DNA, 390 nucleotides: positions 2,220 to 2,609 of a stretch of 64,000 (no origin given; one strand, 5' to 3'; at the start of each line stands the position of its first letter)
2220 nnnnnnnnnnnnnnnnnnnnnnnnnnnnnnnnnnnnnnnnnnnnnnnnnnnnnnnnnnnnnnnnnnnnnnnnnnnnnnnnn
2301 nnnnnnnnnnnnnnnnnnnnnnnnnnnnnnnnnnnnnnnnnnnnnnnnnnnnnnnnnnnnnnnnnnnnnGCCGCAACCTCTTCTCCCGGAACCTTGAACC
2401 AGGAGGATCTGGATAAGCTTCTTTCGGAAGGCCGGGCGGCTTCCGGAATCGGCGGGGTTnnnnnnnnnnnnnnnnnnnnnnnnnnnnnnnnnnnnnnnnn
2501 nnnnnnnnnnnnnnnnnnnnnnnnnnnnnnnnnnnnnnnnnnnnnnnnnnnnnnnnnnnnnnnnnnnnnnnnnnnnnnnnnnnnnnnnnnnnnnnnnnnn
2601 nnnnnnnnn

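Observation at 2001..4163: Membrane protein with six tandem copies of a FliM/FliY-type CheY-P docking-like peptide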

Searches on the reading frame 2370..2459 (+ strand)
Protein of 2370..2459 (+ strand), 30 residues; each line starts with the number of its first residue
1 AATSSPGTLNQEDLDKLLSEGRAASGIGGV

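Call 35: search_protein_representatives(alignment_id=A2)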
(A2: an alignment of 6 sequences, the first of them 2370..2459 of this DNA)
Query: 6 sequences, 30 profile positions. Proteins with E-value up to 0.001 (for the whole library): 287; up to 1e-10: 62; up to 1e-30: 5. The best 150 are listed.
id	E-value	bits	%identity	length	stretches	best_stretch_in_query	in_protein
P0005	3.9e-70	245.2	-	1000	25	4-28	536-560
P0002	1.7e-41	154.4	-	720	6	5-30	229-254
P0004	6.7e-39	146.2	-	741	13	2-19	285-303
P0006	5.0e-33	127.6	-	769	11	1-29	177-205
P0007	5.5e-33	127.4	-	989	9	1-29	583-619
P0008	4.5e-30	118.2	-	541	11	1-17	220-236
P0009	1.1e-29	116.9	-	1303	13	4-24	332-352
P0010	7.9e-28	111.1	-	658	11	1-26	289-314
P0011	2.2e-21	90.6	-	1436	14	5-15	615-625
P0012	4.3e-21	89.7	-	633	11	8-25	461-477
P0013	6.7e-21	89.1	-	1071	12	2-28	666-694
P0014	1.3e-20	88.2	-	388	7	3-28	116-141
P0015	1.9e-20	87.7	-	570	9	8-27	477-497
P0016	2.1e-20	87.5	-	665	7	1-27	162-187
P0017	3.5e-20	86.8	-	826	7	3-20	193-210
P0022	1.3e-16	75.5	-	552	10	5-24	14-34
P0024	3.0e-16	74.4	-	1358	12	3-24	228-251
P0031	2.0e-14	68.6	-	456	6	4-23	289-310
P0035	5.2e-14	67.3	-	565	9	4-20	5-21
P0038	1.6e-13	65.7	-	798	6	3-28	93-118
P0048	1.0e-12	63.2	-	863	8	4-19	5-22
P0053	4.5e-12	61.1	-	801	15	7-27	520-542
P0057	3.4e-11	58.3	-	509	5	4-20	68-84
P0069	3.3e-10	55.2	-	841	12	3-22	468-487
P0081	2.4e-09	52.5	-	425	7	1-25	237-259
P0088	6.8e-09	51.0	-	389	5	6-28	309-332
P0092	1.0e-08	50.5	-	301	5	6-28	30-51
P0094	1.2e-08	50.2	-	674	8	9-22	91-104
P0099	1.8e-08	49.7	-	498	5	5-19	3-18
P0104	3.1e-08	48.9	-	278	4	4-28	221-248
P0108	5.8e-08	48.1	-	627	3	1-23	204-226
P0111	6.4e-08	47.9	-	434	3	2-22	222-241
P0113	8.6e-08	47.5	-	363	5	1-20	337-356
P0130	3.0e-07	45.8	-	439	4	3-27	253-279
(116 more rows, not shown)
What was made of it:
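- The same profile finds 287 multi-copy proteins at E<=0.001 among 1.84 billion (call 35).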

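Call 42: search_protein_families(library=pfam, alignment_id=A4, max_evalue=0.0001)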
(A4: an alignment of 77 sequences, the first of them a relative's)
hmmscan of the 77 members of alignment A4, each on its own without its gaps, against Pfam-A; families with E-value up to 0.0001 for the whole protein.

A. member 1, P0076 (426 aa): 0 families

B. families by the number of members that match (of 77 scanned): 51 families (the first 25 are shown)
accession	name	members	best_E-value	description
PF04509.17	CheC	6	1.3e-25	CheC-like family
PF13690.11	CheX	6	5.4e-10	Chemotaxis phosphatase CheX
PF01052.25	FliMN_C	4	6.3e-24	Type III flagellar switch regulator (C-ring) FliN C-term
PF13499.12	EF-hand_7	3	8.5e-09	EF-hand domain pair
PF13174.12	TPR_6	2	4.1e-19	Tetratricopeptide repeat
PF10925.13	DUF2680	2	2.1e-17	Protein of unknown function (DUF2680)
PF20787.2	SPP1_GP23-1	2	1e-15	SPP1 phage GP23.1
PF07719.23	TPR_2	2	1.6e-15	Tetratricopeptide repeat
PF24725.1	DUF7677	2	7e-11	Domain of unknown function (DUF7677)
PF13717.11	Zn_ribbon_4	2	3.5e-10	zinc-ribbon domain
PF14559.12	TPR_19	2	1.2e-09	Tetratricopeptide repeat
PF13719.11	Zn_ribbon_5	2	3.8e-09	zinc-ribbon domain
PF00515.34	TPR_1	2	9e-09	Tetratricopeptide repeat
PF03748.19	FliL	2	6.8e-06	Flagellar basal body-associated protein FliL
PF02154.20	FliM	2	1.1e-05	Flagellar motor switch protein FliM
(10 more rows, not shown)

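Call 44: search_protein_families(library=pfam, proteins=[P0108, P0009, P0024, P0016, P0022, P0035, P0038, P0048, P0069, P0094], max_evalue=0.01)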
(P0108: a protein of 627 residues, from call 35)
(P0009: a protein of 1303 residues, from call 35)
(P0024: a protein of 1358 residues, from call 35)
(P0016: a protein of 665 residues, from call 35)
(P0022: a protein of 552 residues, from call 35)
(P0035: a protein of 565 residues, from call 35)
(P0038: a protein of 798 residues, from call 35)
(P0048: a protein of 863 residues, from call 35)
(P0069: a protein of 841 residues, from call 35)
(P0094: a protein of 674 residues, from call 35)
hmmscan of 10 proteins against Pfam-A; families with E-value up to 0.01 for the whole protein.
P0108 (627 aa): 7 families
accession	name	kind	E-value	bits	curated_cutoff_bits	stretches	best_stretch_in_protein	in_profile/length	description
PF07719.23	TPR_2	-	1.2e-06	28.6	27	0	81-101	14-34/34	Tetratricopeptide repeat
PF14559.12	TPR_19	-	2.5e-06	28.1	25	0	504-564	6-63/68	Tetratricopeptide repeat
PF13174.12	TPR_6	-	8.4e-06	26.5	26.3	0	576-596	13-33/33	Tetratricopeptide repeat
PF00515.34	TPR_1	-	1.4e-05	25.1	27.8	0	80-101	13-34/34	Tetratricopeptide repeat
PF13414.12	TPR_11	-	0.0002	21.4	26.8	0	80-107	6-33/42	TPR repeat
PF13428.12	TPR_14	-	0.001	20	23.5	0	568-600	6-38/44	Tetratricopeptide repeat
PF12895.13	ANAPC3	-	0.0011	19.7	27.2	0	504-588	4-81/82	Anaphase-promoting complex, cyclosome, subunit 3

P0009 (1303 aa): 14 families
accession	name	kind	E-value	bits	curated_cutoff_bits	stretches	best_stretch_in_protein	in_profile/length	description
PF14559.12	TPR_19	-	2e-22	79.7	25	3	851-912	1-59/68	Tetratricopeptide repeat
PF13428.12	TPR_14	-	2.2e-22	77.7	23.5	2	879-913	2-36/44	Tetratricopeptide repeat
PF13432.12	TPR_16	-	1.6e-16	60.8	32.7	3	802-837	29-64/65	Tetratricopeptide repeat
PF07719.23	TPR_2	-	5.1e-12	45.4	27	0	879-910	2-33/34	Tetratricopeptide repeat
PF13174.12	TPR_6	-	2.4e-11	44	26.3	2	805-837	1-33/33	Tetratricopeptide repeat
PF13181.12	TPR_8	-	1.8e-07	31.2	25.7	0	879-909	2-32/34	Tetratricopeptide repeat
PF09976.15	TPR_21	-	1.2e-06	28.8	25.5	1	778-874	50-146/193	Tetratricopeptide repeat-like domain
PF13424.12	TPR_12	-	1.3e-06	28.9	30.1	3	797-833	38-74/77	Tetratricopeptide repeat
PF25058.1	ARM_TT21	-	1.8e-06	28.4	27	0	872-912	51-91/155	Tetratricopeptide repeat protein 21 ARM repeat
PF13176.12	TPR_7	-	7.5e-06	26.1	27.9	0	1061-1091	3-33/36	Tetratricopeptide repeat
PF12895.13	ANAPC3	-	8e-05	23.3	27.2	0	730-756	23-49/82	Anaphase-promoting complex, cyclosome, subunit 3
PF13431.12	TPR_17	-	0.0004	20.9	24.4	0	879-899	14-34/34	Tetratricopeptide repeat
PF13525.12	YfiO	-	0.00077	19.7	25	0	781-924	19-136/203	Outer membrane lipoprotein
PF00515.34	TPR_1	-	0.0066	16.7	27.8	0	880-899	3-22/34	Tetratricopeptide repeat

P0024 (1358 aa): 14 families
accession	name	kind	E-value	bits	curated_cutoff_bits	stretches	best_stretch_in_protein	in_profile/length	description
PF13432.12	TPR_16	-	2.9e-15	56.8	32.7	2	821-879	3-57/65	Tetratricopeptide repeat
PF13174.12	TPR_6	-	9e-14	51.5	26.3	0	927-958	1-32/33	Tetratricopeptide repeat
PF13428.12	TPR_14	-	5.3e-13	48.7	23.5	0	927-959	2-34/44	Tetratricopeptide repeat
PF14559.12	TPR_19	-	1.5e-12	48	25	1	900-957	2-56/68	Tetratricopeptide repeat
PF10602.15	RPN7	-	6.7e-11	42.6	29.6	1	1033-1100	38-105/174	26S proteasome subunit RPN7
PF09976.15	TPR_21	-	2.2e-10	41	25.5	1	825-917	49-141/193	Tetratricopeptide repeat-like domain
PF07719.23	TPR_2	-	2.5e-08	33.8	27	0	927-958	2-33/34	Tetratricopeptide repeat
PF25058.1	ARM_TT21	-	3.7e-07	30.6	27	0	921-985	52-116/155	Tetratricopeptide repeat protein 21 ARM repeat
PF13525.12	YfiO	-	2.8e-06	27.7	25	0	792-863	22-90/203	Outer membrane lipoprotein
PF13424.12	TPR_12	-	6.5e-06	26.7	30.1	1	928-993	5-75/77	Tetratricopeptide repeat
PF25062.1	ARM_TT21_N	-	0.00015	22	40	0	874-960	48-134/222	Tetratricopeptide repeat protein 21 N-terminal ARM repeat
PF12895.13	ANAPC3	-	0.0006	20.5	27.2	0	902-954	2-50/82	Anaphase-promoting complex, cyclosome, subunit 3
PF02259.29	FAT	-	0.0011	18.7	24.2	0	925-998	147-220/343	FAT domain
PF25064.1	ARM_TT21_5th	-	0.0047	17.7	27.8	0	891-965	3-74/117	TT21 fifth ARM repeats domain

P0016 (665 aa): 1 family
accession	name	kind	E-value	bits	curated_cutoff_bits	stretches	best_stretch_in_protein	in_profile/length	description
PF04344.18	CheZ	-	5.9e-05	23.5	30.7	0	90-106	186-202/203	Chemotaxis phosphatase, CheZ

P0022 (552 aa): 1 family
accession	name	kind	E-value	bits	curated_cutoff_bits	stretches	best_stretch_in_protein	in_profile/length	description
PF02491.25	SHS2_FTSA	-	0.0051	17.6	25.4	0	261-279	12-31/79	SHS2 domain inserted in FTSA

P0035 (565 aa): 1 family
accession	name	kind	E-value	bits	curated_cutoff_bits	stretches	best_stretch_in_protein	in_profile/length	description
PF03748.19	FliL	-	1.1e-06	29.5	24.6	1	477-560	16-98/103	Flagellar basal body-associated protein FliL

P0038 (798 aa): 0 families

P0048 (863 aa): 1 family
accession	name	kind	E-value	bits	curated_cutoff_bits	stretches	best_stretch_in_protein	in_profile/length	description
PF20104.4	DUF6494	-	2.9e-05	24.8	24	0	188-211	17-40/68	Family of unknown function (DUF6494)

P0069 (841 aa): 0 families

P0094 (674 aa): 1 family
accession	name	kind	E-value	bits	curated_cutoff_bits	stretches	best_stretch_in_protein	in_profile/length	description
PF03748.19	FliL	-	0.00059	20.8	24.6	1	580-671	4-100/103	Flagellar basal body-associated protein FliL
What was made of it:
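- On FliM_N / FliY_N CheY-P docking motif class: Array-TM-FliL relatives imply an N-in topology (call 44).
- On FliL: Present in the array relatives P0035 and P0094 (call 44).
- Closest known: CheZ C-terminal CheY-binding peptide. Same: A docking peptide tethered by a flexible linker that recruits CheY-P. The Pfam CheZ model (positions 186-202 of 203) matches one array copy in P0016 (call 44).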

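Call 48: find_encoding_contigs(protein=P0108, flank=10000, max_places=3)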
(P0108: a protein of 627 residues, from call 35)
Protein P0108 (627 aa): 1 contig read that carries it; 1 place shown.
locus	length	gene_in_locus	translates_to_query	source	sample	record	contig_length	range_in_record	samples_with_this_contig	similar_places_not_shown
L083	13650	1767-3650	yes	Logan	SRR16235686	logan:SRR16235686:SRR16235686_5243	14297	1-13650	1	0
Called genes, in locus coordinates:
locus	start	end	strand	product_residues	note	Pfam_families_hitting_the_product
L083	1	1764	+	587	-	?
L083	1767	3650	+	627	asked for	PF00515:TPR_1 (faint), PF07719:TPR_2 (faint), PF13174:TPR_6 (faint), PF14559:TPR_19 (faint)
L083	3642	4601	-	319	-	PF02810:SEC-C, PF00557:Peptidase_M24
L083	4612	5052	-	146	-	-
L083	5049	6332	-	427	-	PF01743:PolyA_pol, PF12627:PolyA_pol_RNAbd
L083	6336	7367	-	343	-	PF01075:Glyco_transf_9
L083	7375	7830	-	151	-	PF00383:dCMP_cyt_deam_1, PF14437:MafB19-deam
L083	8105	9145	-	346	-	PF02674:Colicin_V (weak)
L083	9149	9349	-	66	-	-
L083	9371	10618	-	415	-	PF25917:BSH_RND (weak), PF25944:Beta-barrel_RND (weak), PF25954:Beta-barrel_RND_2, PF25967:RND-MFP_C, PF25989:YknX_C (faint)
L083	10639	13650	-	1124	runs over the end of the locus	PF11741:AMIN (faint), PF07719:TPR_2 (faint), PF14853:Fis1_TPR_C (faint), PF00515:TPR_1 (faint), PF13414:TPR_11 (weak), PF02321:OEP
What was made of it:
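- The distant orthologue in L083 keeps the upstream partner but has no flagellar neighbours (call 48).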

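Call 50: find_encoding_contigs(protein=P0009, flank=8000, max_places=2)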
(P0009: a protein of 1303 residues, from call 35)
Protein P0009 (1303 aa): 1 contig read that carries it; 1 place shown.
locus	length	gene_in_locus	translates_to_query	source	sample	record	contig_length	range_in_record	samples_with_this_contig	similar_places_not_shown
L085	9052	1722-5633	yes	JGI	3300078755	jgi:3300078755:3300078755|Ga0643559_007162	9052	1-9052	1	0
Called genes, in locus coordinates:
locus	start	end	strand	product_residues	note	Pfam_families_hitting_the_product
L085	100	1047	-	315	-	PF13793:Pribosyltran_N, PF00156:Pribosyltran, PF14572:Pribosyl_synth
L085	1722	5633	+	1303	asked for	PF25058:ARM_TT21 (faint), PF13424:TPR_12 (faint), PF13432:TPR_16 (faint), PF13428:TPR_14 (faint), PF07719:TPR_2 (faint), PF13174:TPR_6 (faint), PF09976:TPR_21 (weak), PF14559:TPR_19 (weak), +2 more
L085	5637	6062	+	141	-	-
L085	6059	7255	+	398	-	PF13188:PAS_8 (faint), PF00989:PAS, PF08448:PAS_4 (weak), PF00512:HisKA, PF02518:HATPase_c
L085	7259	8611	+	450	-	PF00072:Response_reg, PF00158:Sigma54_activat, PF14532:Sigma54_activ_2, PF07728:AAA_5 (weak), PF25601:AAA_lid_14, PF02954:HTH_8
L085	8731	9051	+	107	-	?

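Call 51: find_encoding_contigs(protein=P0035, flank=8000, max_places=2)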
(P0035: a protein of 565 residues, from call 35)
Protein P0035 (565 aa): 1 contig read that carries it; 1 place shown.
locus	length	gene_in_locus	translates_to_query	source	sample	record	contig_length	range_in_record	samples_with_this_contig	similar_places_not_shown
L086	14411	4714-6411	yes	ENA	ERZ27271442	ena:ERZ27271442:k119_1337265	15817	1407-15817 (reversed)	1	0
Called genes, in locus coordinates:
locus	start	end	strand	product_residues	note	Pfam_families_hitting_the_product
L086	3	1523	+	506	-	?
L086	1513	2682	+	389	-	PF01656:CbiA (faint), PF00448:SRP54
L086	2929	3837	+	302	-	PF06564:CBP_BcsQ (weak), PF10609:ParA, PF13614:AAA_31, PF00142:Fer4_NifH, PF01656:CbiA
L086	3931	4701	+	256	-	PF08281:Sigma70_r4_2 (faint), PF04542:Sigma70_r2, PF04539:Sigma70_r3 (weak), PF04545:Sigma70_r4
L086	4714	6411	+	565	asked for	PF03748:FliL (weak)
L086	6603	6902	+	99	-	-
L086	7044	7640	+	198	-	PF19610:DUF6115, PF10975:DUF2802 (faint)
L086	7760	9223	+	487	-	PF02120:Flg_hook (weak)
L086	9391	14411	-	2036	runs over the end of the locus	PF03160:Calx-beta, PF00801:PKD (faint), PF18911:PKD_4 (weak)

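Call 52: find_encoding_contigs(protein=P0038, flank=8000, max_places=2)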
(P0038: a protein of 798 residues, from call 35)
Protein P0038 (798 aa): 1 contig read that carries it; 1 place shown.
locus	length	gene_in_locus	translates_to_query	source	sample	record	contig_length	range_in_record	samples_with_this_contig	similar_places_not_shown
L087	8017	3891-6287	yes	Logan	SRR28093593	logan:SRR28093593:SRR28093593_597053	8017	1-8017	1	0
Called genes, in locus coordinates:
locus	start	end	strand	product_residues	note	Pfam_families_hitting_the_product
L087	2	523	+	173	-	?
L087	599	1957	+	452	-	PF02310:B12-binding, PF04055:Radical_SAM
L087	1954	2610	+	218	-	PF05175:MTS (weak), PF10294:Methyltransf_16, PF13847:Methyltransf_31 (faint), PF08241:Methyltransf_11 (weak), PF13649:Methyltransf_25 (weak)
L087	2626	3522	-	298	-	-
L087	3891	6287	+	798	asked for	-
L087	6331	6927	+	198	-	-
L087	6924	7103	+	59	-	-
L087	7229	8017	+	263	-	?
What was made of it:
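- L087 and L083 show no flagellar context (calls 48, 52).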

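Call 60: list_cluster_members(proteins=[P0005, P0006, P0009, P0016, P0024, P0035, P0048, P0057, P0099, P0053])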
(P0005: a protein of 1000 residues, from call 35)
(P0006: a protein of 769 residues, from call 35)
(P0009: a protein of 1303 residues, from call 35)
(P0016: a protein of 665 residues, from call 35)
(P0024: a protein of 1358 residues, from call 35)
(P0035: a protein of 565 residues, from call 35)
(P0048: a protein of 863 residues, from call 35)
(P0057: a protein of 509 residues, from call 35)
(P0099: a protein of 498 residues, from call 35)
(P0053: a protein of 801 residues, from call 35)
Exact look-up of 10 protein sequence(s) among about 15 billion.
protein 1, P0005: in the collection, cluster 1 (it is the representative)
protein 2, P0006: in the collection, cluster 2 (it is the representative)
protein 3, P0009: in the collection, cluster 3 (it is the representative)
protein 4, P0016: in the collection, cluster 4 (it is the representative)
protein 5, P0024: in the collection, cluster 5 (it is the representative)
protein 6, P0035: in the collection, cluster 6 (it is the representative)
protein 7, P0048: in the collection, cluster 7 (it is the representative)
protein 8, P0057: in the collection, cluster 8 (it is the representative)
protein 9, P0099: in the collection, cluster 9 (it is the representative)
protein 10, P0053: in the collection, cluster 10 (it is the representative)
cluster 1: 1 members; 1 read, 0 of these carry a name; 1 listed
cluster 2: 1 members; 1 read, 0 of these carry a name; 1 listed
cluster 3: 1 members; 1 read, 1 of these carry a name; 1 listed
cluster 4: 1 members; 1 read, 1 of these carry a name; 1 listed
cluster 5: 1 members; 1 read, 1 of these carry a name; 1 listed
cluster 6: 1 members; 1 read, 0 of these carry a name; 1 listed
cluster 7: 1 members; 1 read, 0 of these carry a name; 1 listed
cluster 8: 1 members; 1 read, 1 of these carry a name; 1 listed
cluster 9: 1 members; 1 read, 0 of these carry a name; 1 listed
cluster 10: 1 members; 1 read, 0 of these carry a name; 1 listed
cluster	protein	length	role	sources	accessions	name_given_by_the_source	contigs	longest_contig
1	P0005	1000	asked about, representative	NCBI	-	-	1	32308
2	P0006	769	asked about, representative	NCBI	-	-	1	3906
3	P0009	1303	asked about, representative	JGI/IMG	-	tetratricopeptide (TPR) repeat protein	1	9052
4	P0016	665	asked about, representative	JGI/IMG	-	flagellar motor switch protein FliM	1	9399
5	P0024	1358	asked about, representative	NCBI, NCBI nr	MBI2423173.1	MAG: tetratricopeptide repeat protein [Candidatus Hydrogenedentes bacterium] | tetratricopeptide repeat protein [Candidatus Hydrogenedentota bacterium]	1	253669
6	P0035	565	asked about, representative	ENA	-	-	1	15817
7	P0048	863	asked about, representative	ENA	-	-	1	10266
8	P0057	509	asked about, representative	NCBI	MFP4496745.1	MAG: FliM/FliN family flagellar motor switch protein [Vulcanimicrobiota bacterium]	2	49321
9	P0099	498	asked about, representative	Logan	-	-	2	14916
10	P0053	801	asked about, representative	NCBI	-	-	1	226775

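Call 62: search_protein_families(library=pfam, proteins=[L085:5637-6062:+, L086:6603-6902:+, L086:7044-7640:+, L087:6331-6927:+], max_evalue=0.001)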
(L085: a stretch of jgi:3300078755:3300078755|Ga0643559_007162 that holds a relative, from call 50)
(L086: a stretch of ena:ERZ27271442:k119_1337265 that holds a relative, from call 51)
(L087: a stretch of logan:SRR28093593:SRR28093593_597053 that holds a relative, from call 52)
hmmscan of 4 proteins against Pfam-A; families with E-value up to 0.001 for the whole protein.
L085:5637-6062:+ (141 aa): 0 families

L086:6603-6902:+ (99 aa): 0 families

L086:7044-7640:+ (198 aa): 2 families
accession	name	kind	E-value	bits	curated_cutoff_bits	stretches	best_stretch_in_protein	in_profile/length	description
PF19610.4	DUF6115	-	2e-08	35.1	27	1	75-191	13-133/134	Family of unknown function (DUF6115)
PF10975.14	DUF2802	-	5.3e-06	27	33.5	1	150-192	28-67/68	Protein of unknown function (DUF2802)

L087:6331-6927:+ (198 aa): 0 families

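Call 77: find_encoding_contigs(protein=P0024, flank=9000, max_places=1)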
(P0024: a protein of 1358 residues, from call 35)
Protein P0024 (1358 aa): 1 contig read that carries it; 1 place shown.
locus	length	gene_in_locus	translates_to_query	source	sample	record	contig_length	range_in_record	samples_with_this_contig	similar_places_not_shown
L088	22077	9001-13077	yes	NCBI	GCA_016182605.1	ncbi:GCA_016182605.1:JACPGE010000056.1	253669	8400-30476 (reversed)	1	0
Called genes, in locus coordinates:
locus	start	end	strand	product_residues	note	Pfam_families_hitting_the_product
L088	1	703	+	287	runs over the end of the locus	PF00117:GATase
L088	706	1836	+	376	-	PF00465:Fe-ADH, PF13685:Fe-ADH_2, PF25137:ADH_Fe_C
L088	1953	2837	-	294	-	PF00188:CAP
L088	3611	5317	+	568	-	PF00920:ILVD_EDD_N, PF24877:ILV_EDD_C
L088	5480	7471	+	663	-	PF07715:Plug, PF00593:TonB_dep_Rec_b-barrel, PF14905:OMP_b-brl_3 (weak)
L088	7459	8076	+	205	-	PF13689:DUF4154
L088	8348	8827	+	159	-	-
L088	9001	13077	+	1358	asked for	PF07719:TPR_2 (faint), PF09976:TPR_21 (faint), PF13428:TPR_14 (faint), PF13432:TPR_16 (faint), PF13525:YfiO (faint), PF14559:TPR_19 (faint), PF25058:ARM_TT21 (faint), PF10602:RPN7 (faint), +2 more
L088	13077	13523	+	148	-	-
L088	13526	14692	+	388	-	PF00989:PAS, PF13188:PAS_8, PF08448:PAS_4, PF13426:PAS_9, PF00512:HisKA, PF02518:HATPase_c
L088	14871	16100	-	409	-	PF02441:Flavoprotein, PF04127:DFP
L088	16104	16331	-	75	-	PF01192:RNA_pol_Rpb6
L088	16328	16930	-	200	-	PF00625:Guanylate_kin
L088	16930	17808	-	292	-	PF03755:YicC-like_N, PF08340:YicC-like_C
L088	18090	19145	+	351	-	PF00356:LacI, PF00532:Peripla_BP_1, PF13377:Peripla_BP_3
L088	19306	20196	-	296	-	PF02899:Phage_int_SAM_1, PF00589:Phage_integrase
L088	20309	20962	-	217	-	PF00691:OmpA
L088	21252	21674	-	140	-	PF00196:GerE (weak), PF04545:Sigma70_r4, PF08281:Sigma70_r4_2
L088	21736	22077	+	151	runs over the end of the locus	-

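Call 78: find_encoding_contigs(protein=P0005, flank=9000, max_places=1)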
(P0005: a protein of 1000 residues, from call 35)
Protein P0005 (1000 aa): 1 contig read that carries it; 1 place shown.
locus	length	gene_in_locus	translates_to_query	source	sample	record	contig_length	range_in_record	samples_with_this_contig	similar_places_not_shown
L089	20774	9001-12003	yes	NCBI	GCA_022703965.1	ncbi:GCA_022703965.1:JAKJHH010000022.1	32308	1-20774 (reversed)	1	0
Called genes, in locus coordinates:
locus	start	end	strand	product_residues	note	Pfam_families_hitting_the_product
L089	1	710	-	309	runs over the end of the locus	PF25973:BSH_CzcB (weak), PF25881:HH_YBHG (weak)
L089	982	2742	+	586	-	PF00512:HisKA, PF02518:HATPase_c, PF00072:Response_reg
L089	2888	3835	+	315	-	PF08668:HDOD, PF01966:HD (weak)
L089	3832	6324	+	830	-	PF01590:GAF (faint), PF00512:HisKA, PF02518:HATPase_c, PF00072:Response_reg, PF01627:Hpt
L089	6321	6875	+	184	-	PF01035:DNA_binding_1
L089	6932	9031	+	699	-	PF01973:MptE-like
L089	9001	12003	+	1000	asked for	-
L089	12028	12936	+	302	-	-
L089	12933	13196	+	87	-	-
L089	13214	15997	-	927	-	PF08487:VIT (weak)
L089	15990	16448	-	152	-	PF09721:Exosortase_EpsH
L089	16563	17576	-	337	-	PF02826:2-Hacid_dh_C, PF01262:AlaDh_PNT_C (weak)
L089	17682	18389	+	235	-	PF00483:NTP_transferase, PF12804:NTP_transf_3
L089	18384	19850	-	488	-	PF02310:B12-binding, PF04055:Radical_SAM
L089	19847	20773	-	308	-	?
